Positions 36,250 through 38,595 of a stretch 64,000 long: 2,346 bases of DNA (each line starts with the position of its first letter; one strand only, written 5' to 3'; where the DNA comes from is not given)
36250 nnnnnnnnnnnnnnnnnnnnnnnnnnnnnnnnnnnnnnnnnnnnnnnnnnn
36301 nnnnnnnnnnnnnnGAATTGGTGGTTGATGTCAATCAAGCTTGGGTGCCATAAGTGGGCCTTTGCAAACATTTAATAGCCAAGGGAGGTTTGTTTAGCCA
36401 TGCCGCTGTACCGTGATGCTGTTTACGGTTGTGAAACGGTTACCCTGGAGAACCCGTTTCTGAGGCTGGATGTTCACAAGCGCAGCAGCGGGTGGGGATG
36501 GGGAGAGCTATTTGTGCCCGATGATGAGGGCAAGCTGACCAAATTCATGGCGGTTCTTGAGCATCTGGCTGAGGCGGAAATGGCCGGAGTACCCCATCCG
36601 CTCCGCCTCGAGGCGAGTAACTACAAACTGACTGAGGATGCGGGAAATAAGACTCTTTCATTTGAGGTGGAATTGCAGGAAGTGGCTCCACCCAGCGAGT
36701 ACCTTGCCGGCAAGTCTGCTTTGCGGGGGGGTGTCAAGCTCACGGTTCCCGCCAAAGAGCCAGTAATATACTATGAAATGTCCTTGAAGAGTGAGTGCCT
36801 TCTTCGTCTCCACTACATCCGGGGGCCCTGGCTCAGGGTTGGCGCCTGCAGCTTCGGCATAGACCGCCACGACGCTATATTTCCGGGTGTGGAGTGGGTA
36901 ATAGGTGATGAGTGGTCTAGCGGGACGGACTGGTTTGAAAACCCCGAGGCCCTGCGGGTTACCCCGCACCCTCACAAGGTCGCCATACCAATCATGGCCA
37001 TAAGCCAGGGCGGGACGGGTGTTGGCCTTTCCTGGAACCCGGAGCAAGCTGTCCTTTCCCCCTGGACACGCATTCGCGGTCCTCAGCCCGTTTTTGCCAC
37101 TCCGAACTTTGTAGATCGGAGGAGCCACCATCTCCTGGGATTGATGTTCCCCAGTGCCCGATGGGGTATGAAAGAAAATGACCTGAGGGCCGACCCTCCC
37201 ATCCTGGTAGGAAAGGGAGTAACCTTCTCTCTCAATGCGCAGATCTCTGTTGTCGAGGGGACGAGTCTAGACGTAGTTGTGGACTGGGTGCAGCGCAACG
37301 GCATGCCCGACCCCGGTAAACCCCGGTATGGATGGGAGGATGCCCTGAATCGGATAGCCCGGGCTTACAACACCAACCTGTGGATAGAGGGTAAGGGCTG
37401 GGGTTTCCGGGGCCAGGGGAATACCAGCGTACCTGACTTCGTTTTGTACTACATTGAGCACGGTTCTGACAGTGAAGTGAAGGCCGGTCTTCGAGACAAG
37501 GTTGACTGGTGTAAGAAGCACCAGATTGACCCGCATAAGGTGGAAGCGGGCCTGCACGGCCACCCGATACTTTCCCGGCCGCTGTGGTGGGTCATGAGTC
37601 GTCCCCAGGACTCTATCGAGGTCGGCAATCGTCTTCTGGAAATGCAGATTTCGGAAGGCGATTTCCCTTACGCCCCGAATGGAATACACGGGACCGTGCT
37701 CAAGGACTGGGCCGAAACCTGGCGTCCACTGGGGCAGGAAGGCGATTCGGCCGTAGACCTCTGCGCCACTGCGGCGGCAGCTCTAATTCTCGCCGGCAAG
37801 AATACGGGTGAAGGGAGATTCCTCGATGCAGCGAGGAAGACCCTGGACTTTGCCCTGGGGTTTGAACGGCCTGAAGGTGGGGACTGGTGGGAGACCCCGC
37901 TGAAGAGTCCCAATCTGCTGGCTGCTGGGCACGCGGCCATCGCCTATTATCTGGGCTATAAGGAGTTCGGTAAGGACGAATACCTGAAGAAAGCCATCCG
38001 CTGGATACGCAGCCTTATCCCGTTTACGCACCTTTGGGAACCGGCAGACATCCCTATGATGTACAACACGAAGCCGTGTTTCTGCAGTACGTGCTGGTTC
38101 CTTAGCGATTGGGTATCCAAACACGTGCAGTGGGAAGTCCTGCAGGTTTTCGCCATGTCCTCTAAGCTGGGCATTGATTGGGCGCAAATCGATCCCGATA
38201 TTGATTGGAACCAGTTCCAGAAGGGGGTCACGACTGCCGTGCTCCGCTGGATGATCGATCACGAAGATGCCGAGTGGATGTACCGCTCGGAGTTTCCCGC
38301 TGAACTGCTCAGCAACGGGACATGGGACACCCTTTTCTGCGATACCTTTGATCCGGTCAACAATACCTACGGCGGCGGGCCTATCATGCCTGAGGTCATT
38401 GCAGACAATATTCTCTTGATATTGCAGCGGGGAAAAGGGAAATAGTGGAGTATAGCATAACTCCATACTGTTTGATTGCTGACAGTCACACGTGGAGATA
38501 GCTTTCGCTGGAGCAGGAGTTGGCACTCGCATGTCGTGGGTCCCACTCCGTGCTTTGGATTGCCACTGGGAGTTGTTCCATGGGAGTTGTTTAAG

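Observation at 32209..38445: Three consecutive large cytoplasmic proteins of no recognisable family, attached to a sugar ABC importer locus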

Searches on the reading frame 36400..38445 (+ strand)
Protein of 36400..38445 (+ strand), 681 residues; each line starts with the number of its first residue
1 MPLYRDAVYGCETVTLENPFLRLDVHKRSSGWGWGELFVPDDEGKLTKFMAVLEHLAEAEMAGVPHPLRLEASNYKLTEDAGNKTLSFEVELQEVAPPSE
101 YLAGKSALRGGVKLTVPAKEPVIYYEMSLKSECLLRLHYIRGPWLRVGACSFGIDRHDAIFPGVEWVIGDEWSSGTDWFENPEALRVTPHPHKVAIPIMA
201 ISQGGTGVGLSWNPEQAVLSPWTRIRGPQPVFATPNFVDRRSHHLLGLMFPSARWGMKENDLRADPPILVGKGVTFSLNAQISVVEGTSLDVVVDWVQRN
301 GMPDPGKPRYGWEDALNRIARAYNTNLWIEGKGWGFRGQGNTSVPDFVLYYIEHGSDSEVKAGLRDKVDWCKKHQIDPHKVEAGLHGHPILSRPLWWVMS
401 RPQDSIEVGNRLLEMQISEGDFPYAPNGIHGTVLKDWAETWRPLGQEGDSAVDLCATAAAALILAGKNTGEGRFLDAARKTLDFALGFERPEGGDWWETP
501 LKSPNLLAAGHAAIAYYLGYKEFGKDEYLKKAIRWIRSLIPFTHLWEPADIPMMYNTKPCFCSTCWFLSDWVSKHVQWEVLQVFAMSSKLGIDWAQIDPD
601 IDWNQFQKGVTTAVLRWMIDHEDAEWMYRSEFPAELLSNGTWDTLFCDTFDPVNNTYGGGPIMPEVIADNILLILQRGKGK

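Call 3: search_protein_families(library=pfam, proteins=[window:36400-38445:+], max_evalue=0.01)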
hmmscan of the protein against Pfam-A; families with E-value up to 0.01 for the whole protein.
window:36400-38445:+ (681 aa): 0 families

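Call 7: search_protein_families(library=ncbifam, proteins=[window:36400-38445:+], max_evalue=1)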
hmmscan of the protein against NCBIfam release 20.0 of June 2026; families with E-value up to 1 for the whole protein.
window:36400-38445:+ (681 aa): 0 families

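Call 9: search_solved_structures(query=window:36400-38445:+, max_evalue=1)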
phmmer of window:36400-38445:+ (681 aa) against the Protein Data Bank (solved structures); distinct sequences matched with E-value up to 1: 0.

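Call 12: find_homologous_proteins(query=window:36400-38445:+)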
Query window:36400-38445:+ (681 aa): 378 proteins with E <= 0.001 among 8000 candidates; the best 120 are listed.
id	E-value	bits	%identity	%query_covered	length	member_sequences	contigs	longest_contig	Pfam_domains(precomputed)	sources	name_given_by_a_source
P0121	0.0e+0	1634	100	100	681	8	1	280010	-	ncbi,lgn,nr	ncbi:MAG: hypothetical protein HPY52_00290 [Firmicutes bacterium]|nr:hypothetical protein [Bacillota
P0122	0.0e+0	1172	69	100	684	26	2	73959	-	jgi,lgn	jgi:hypothetical protein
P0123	0.0e+0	1159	68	100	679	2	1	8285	-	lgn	-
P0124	0.0e+0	1065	66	100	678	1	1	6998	-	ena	-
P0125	0.0e+0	1053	66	99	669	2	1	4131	-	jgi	jgi:hypothetical protein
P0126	0.0e+0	1046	65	99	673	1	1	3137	-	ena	-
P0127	0.0e+0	1045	65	99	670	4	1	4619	-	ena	-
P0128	1.6e-295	1000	62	100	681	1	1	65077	-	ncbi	ncbi:MAG: hypothetical protein ACUVXI_16135 [bacterium]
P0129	2.8e-295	999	62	100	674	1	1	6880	-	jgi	-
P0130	6.2e-292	988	63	100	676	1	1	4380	-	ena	-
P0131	1.6e-290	984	62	99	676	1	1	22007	-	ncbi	-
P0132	5.9e-289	978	60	99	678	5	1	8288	-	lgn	-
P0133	1.6e-288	977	60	100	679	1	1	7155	-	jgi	jgi:hypothetical protein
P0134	5.0e-288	975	60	100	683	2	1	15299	-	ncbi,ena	-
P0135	2.3e-287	973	60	99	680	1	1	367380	-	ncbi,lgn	-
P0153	8.7e-262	889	57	100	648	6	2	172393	-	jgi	jgi:hypothetical protein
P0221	1.2e-186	640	46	100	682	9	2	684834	-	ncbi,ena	-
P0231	9.4e-185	634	44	99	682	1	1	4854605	-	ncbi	-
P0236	5.9e-184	631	44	100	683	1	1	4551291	-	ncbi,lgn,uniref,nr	ncbi:hypothetical protein [Bacillus sinesaloumensis]|uniref:hypothetical protein n=1 Tax=Litchfieldi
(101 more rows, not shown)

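Call 18: search_solved_structures(query=A1, max_evalue=1)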
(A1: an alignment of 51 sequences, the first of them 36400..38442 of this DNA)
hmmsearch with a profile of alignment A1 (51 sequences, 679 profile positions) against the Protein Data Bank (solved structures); distinct sequences matched with E-value up to 1: 0.

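Call 33: predict_structure(alignment_id=A1)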
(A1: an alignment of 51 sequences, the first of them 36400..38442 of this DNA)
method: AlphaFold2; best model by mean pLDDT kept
length: 681 residues; sequences in the alignment: 51
mean_pLDDT: 92.0   pTM: 0.93
mean pLDDT of the five models: 92.0, 91.9, 91.1, 89.9, 89.4
residues with pLDDT >= 90: 539; 70-90: 105; 50-70: 35; < 50: 2
segments of 3 or more residues with pLDDT < 50: none
pLDDT, mean of each block of 10 residues (from residue 1): 90 96 95 95 96 97 92 96 96 76 83 97 98 95 97 96 92 69 80 96 98 92 88 94 97 91 94 96 98 98 96 97 97 91 93 96 98 76 57 88 94 95 87 73 85 97 98 98 96 86 93 99 98 98 95 93 69 89 97 98 98 97 96 94 96 94 96 88 48
secondary structure, 60 per line:
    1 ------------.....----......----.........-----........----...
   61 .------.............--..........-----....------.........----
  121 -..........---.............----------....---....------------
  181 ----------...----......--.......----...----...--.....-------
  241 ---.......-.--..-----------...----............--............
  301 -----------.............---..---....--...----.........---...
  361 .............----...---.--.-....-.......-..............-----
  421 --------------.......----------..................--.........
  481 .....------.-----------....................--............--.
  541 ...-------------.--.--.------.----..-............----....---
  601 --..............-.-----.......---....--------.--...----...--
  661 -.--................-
elements in order: E13-17 E22-27 E32-40 E46-53 E58-61 E68-80 E83-92 H98-101 E108-116 E122-131 E135-147 E158-161 E165-168 E198-203 E206-212 E217-219 E224-226 E229-233 E244-250 E268-270 E275-286 H289-300 H312-324 E333-336 E339-341 H346-354 H358-373 H389-392 H394-400 H402-415 H435-441 H452-469 H472-485 H506-523 H526-537 H578-589 H594-597 H603-616 H624-629 H634-637 E649-651 E656-658 H665-680

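Call 37: find_encoding_contigs(protein=P0236, flank=10000, max_places=2)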
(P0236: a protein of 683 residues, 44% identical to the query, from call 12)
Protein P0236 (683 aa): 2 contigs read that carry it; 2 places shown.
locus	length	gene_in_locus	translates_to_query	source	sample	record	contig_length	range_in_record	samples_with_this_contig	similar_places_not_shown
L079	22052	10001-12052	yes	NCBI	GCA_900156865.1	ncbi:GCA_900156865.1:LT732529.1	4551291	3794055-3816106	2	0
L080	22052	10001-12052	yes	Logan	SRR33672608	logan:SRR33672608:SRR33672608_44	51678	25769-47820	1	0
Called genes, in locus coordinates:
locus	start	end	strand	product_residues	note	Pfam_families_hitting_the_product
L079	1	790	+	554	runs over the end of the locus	PF01547:SBP_bac_1, PF13416:SBP_bac_8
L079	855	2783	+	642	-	PF23381:Beta-prop_IFT122_1st, PF25173:Beta-prop_WDR3_1st (weak), PF13570:Beta-prop_ACSF4, PF18975:DUF5711, PF24814:WD40_Prp19 (weak), PF25174:Beta-prop_THOC3, PF23381:Beta-prop_IFT122_1st, PF00528:BPD_transp_1, +12 more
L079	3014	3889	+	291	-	PF00528:BPD_transp_1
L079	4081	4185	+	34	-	-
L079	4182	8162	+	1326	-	PF18989:DUF5722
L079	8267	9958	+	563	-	-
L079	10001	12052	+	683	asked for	-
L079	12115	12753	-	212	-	PF04854:DUF624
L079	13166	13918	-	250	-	PF00106:adh_short, PF08659:KR, PF23441:SDR (weak), PF13561:adh_short_C2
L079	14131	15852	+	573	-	PF17389:Bac_rhamnosid6H, PF17390:Bac_rhamnosid_C (weak)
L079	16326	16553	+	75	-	PF01206:TusA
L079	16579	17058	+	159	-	PF02635:DsrE (weak), PF13686:DrsE_2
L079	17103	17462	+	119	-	PF00581:Rhodanese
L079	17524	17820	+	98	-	PF00581:Rhodanese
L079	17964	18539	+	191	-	PF01206:TusA, PF00581:Rhodanese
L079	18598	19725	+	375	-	PF00581:Rhodanese, PF00753:Lactamase_B, PF23023:Anti-Pycsar_Apyc1 (faint)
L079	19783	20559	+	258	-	PF01925:TauE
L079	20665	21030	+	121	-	-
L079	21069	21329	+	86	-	PF02583:Trns_repr_metal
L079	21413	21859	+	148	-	-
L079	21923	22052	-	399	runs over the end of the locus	PF00389:2-Hacid_dh, PF03446:NAD_binding_2 (faint), PF02826:2-Hacid_dh_C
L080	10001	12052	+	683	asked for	-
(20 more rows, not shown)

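Call 38: find_encoding_contigs(protein=P0231, flank=10000, max_places=2)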
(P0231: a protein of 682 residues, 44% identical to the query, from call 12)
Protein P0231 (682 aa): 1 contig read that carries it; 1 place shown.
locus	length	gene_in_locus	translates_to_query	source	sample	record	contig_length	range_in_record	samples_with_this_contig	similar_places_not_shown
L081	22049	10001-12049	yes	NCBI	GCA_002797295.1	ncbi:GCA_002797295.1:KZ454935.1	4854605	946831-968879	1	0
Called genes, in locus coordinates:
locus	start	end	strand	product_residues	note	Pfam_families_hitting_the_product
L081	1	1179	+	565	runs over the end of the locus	PF01547:SBP_bac_1, PF13416:SBP_bac_8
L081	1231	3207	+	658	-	PF23381:Beta-prop_IFT122_1st, PF24814:WD40_Prp19 (weak), PF25174:Beta-prop_THOC3 (weak), PF18975:DUF5711, PF23414:Beta-prop_EML_2 (weak), PF13570:Beta-prop_ACSF4, PF23381:Beta-prop_IFT122_1st, PF00528:BPD_transp_1, +9 more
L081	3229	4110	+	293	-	PF00528:BPD_transp_1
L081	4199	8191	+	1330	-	PF18989:DUF5722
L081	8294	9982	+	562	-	-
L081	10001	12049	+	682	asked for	-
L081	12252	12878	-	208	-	PF04854:DUF624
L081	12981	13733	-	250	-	PF00106:adh_short, PF08659:KR, PF01370:Epimerase (weak), PF13561:adh_short_C2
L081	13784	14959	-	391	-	PF02746:MR_MLE_N, PF13378:MR_MLE_C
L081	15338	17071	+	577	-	PF17389:Bac_rhamnosid6H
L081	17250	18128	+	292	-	PF01557:FAA_hydrolase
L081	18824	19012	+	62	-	-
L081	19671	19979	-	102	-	-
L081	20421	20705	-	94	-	-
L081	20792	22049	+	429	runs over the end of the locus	PF00534:Glycos_transf_1 (weak)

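Call 39: find_encoding_contigs(protein=P0135, flank=10000, max_places=2)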
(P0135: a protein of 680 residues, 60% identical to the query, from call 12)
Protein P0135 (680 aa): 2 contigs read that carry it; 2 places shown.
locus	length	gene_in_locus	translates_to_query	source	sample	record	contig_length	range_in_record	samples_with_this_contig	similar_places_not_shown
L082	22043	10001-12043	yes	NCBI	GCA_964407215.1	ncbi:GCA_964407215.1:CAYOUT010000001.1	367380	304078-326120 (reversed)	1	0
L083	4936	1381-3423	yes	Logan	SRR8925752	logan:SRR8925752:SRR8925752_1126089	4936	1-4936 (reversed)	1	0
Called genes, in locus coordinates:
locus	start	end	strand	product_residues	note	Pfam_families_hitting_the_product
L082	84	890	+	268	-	PF00248:Aldo_ket_red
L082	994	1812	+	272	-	PF00248:Aldo_ket_red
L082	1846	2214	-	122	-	PF01253:SUI1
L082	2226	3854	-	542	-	PF07969:Amidohydro_3, PF01979:Amidohydro_1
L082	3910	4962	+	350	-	PF00892:EamA (faint)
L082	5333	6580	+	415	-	PF18096:Thump_like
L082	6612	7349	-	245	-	PF04471:Mrr_cat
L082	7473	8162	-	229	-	PF00753:Lactamase_B, PF23023:Anti-Pycsar_Apyc1 (weak), PF12706:Lactamase_B_2 (weak)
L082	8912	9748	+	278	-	-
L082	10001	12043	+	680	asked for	-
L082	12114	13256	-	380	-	PF00144:Beta-lactamase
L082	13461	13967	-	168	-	-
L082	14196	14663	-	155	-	PF13302:Acetyltransf_3 (weak), PF00583:Acetyltransf_1, PF13673:Acetyltransf_10, PF13508:Acetyltransf_7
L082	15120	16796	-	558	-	-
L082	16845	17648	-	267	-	PF03976:PPK2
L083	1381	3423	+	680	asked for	-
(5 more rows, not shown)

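Call 61: fold_search(model_id=the predicted structure, library=pdb)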
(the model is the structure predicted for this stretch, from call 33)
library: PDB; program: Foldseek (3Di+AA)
matches with E <= 10: 1157; with E <= 0.001: 214
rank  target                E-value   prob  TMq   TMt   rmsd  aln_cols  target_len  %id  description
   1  8ho7_A                1.8e-09  1.00  0.24  0.21  26.8       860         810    9  The cryo-EM structure of cellobiose phosphorylase from Clostridium thermocellum (released 2023-12-13)
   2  8hob_A                2.0e-09  1.00  0.22  0.20  25.9       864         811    9  The cryo-EM structure of cellobiose phosphorylase from Clostridium thermocellum ( variant) (released 2024-03-20)
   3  3qde_A                2.9e-09  1.00  0.22  0.19  25.2       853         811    9  The structure of Cellobiose phosphorylase from Clostridium thermocellum in complex with phosphate (released 2011-11-09)
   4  8ho8_A                3.1e-09  1.00  0.23  0.20  26.1       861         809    9  The cryo-EM structure of cellobiose phosphorylase from Clostridium thermocellum in complex with cellobiose (released 2023-12-13)
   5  8ho9_A                3.6e-09  1.00  0.25  0.22  24.9       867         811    8  The cryo-EM structure of cellobiose phosphorylase from Clostridium thermocellum (cysteine-to-serine varient) (released 2023-12-13)
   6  8r06                  4.4e-09  1.00  0.23  0.21  25.0       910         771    8  CRYSTAL STRUCTURE OF THERMOANAEROBACTERIUM XYLANOLYTICUM GH116 BETA-GLUCOSIDASE WITH A COVALENTLY BOUND CYCLOPHELLITOL A (released 2023-11-22)
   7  5ost                  6.2e-09  1.00  0.23  0.21  25.9       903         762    9  Beta-glucosidase from Thermoanaerobacterium xylolyticum GH116 in complex with Gluco-1H-imidazole (released 2018-04-11)
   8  5opq_D                9.3e-09  1.00  0.27  0.28  15.3       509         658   11  A 3,6-anhydro-D-galactosidase produced by Zobellia galactanivorans. This is an exo-lytic enzyme that hydrolyzes termin (released 2017-11-29)
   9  3s4c                  9.7e-09  1.00  0.24  0.21  25.7       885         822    8  Lactose phosphorylase in complex with sulfate (released 2012-06-27)
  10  5opq_A                1.3e-08  1.00  0.25  0.25  16.2       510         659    9  A 3,6-anhydro-D-galactosidase produced by Zobellia galactanivorans. This is an exo-lytic enzyme that hydrolyzes termin (released 2017-11-29)
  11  8r1m_A                1.5e-08  1.00  0.23  0.21  26.5       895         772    8  Structure of TxGH116 with covalently bound N-azido-octyl aziridine (released 2024-10-02)
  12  3rrs_A                1.7e-08  1.00  0.22  0.20  25.8       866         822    8  Crystal structure analysis of cellobiose phosphorylase from Cellulomonas uda (released 2012-05-09)
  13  7w2s                  2.3e-08  1.00  0.24  0.22  25.4       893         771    8  Crystal structure of TxGH116 E730A mutant from Thermoanaerobacterium xylanolyticum with glucose (released 2022-04-06)
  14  7w2t_B                3.4e-08  1.00  0.23  0.21  24.4       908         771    7  Crystal structure of TxGH116 E730Q mutant from Thermoanaerobacterium xylanolyticum with glucose (released 2022-04-06)
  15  8i5o                  4.2e-08  1.00  0.21  0.19  26.3       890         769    9  Crystal structure of TxGH116 D593A acid/base mutant from Thermoanaerobacterium xylanolyticum (released 2023-05-03)
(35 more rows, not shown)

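Call 62: search_protein_families(library=pfam, proteins=[window:36400-38442:+, L079:4182-8159:+, L079:8267-9955:+], max_evalue=10)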
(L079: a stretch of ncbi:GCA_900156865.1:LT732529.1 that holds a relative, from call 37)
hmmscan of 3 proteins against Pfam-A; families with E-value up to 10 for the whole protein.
window:36400-38442:+ (681 aa): 2 families
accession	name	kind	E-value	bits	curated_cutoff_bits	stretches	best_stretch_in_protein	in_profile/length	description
PF06662.19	C5-epim_C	-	0.052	13.5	23.3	1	507-539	29-61/188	D-glucuronyl C5-epimerase C-terminus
PF09492.16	Pec_lyase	-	0.2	11.3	22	1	418-494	3-80/292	Pectic acid lyase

L079:4182-8159:+ (1326 aa): 4 families
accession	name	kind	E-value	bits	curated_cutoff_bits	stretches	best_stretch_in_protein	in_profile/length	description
PF18989.5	DUF5722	-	1.4e-145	485.6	30.5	1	478-876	2-393/393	Family of unknown function (DUF5722)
PF17992.7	Agarase_CBM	-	0.0061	16.6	26.3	1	919-996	9-83/178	Agarase CBM like domain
PF17786.7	Mannosidase_ig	-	0.02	15.9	23.4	1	1028-1080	2-53/91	Mannosidase Ig/CBM-like domain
PF21253.3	Mann_GBD_bact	-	0.17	12.5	27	0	910-1039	2-133/143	Mannanase, galactose-binding domain-like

L079:8267-9955:+ (563 aa): 0 families

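Call 76: find_encoding_contigs(protein=P0221, flank=8000, max_places=1)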
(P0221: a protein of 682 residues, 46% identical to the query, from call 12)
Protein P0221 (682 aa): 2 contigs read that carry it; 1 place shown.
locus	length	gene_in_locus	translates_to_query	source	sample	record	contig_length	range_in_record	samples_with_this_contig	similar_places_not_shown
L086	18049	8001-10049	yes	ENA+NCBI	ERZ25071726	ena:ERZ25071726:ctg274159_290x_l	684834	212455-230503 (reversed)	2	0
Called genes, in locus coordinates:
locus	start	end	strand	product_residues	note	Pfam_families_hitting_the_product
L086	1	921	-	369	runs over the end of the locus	PF13808:DDE_Tnp_1_assoc, PF01609:DDE_Tnp_1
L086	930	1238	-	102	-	-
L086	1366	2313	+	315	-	PF02737:3HCDH_N, PF00725:3HCDH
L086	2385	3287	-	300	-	PF02311:AraC_binding (weak), PF07883:Cupin_2 (weak), PF12833:HTH_18, PF00165:HTH_AraC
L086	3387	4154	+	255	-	PF05721:PhyH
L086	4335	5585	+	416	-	PF01547:SBP_bac_1, PF13416:SBP_bac_8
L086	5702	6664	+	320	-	PF00528:BPD_transp_1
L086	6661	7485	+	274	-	PF00528:BPD_transp_1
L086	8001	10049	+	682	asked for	-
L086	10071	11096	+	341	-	PF08240:ADH_N, PF16912:Glu_dehyd_C, PF00107:ADH_zinc_N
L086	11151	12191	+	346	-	PF01408:GFO_IDH_MocA, PF22725:GFO_IDH_MocA_C3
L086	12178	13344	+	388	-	PF02746:MR_MLE_N, PF13378:MR_MLE_C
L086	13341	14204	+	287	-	PF04909:Amidohydro_2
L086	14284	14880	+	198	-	PF25788:Ig_Rha78A_N, PF08531:Bac_rhamnosid_N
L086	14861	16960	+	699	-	PF08531:Bac_rhamnosid_N, PF05592:Bac_rhamnosid, PF17389:Bac_rhamnosid6H, PF17390:Bac_rhamnosid_C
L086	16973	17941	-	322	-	PF01557:FAA_hydrolase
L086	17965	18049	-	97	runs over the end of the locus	PF03992:ABM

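Call 77: find_encoding_contigs(protein=P0153, flank=8000, max_places=1)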
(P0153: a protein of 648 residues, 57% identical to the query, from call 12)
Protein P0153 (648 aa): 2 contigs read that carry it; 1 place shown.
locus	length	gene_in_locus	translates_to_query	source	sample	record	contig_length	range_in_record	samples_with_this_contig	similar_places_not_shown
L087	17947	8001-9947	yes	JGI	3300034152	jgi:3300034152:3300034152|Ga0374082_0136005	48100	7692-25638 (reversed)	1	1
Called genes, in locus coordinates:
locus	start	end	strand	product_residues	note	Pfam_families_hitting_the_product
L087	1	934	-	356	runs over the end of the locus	PF01208:URO-D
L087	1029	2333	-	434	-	PF07221:GlcNAc_2-epim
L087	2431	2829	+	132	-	-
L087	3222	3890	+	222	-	PF00440:TetR_N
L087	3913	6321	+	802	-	PF03176:MMPL, PF02355:SecD_SecF_C (faint), PF02460:Patched (faint), PF12349:Sterol-sensing (weak), PF03176:MMPL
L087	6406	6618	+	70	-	-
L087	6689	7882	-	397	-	-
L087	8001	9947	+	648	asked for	-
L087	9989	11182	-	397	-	-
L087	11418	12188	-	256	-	-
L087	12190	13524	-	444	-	PF07090:GATase1_like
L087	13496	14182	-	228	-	PF00149:Metallophos, PF12850:Metallophos_2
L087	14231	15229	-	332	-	PF01208:URO-D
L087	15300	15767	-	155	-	PF02915:Rubrerythrin (faint)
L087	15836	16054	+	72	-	-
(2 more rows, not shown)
